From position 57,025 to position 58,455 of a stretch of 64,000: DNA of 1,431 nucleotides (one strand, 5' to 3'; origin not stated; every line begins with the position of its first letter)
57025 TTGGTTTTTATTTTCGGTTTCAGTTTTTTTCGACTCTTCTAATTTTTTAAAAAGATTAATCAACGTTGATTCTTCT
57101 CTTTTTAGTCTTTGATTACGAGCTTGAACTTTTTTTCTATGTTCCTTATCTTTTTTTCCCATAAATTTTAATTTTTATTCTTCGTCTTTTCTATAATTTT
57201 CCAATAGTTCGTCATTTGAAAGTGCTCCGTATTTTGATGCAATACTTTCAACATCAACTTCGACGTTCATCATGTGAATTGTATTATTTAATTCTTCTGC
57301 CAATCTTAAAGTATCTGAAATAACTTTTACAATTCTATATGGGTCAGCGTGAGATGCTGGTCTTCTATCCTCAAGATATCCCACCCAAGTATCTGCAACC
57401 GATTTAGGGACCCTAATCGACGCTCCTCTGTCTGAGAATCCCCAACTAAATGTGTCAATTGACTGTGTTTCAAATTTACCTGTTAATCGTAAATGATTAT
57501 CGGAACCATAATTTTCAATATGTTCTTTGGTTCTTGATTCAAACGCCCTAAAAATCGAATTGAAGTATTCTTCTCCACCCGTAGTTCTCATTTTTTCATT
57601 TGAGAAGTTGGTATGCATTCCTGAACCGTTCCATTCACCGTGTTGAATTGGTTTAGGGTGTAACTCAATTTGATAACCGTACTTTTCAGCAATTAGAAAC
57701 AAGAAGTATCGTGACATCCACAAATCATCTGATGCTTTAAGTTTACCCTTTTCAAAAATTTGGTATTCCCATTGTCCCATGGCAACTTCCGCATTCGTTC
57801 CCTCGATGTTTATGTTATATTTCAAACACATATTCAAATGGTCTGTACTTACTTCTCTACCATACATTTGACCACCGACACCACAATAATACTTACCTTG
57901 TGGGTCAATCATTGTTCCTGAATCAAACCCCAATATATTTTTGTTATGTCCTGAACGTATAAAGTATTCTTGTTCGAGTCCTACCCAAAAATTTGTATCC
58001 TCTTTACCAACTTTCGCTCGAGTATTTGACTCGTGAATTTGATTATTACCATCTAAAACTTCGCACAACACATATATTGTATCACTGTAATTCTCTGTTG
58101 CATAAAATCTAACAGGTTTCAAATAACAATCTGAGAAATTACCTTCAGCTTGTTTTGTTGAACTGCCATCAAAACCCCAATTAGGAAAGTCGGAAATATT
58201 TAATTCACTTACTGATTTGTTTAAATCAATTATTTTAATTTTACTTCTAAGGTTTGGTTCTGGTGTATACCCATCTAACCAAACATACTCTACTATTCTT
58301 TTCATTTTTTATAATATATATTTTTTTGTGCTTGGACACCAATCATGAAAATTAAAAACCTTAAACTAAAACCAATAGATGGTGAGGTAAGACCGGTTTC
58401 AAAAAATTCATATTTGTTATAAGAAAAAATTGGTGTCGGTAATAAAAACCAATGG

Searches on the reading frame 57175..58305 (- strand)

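Call 9: search_protein_families(library=pfam, proteins=[window:57175-58305:-], max_evalue=0.01)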
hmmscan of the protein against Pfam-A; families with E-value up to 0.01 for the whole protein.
window:57175-58305:- (376 aa): 2 families
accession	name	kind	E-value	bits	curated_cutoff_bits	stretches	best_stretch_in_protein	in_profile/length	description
PF00120.29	Gln-synt_C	-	2.2e-17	63.6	24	1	99-235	15-155/344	Glutamine synthetase, catalytic domain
PF03951.24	Gln-synt_N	-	1.1e-10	41.5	33.4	1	3-85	3-81/82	Glutamine synthetase, beta-Grasp domain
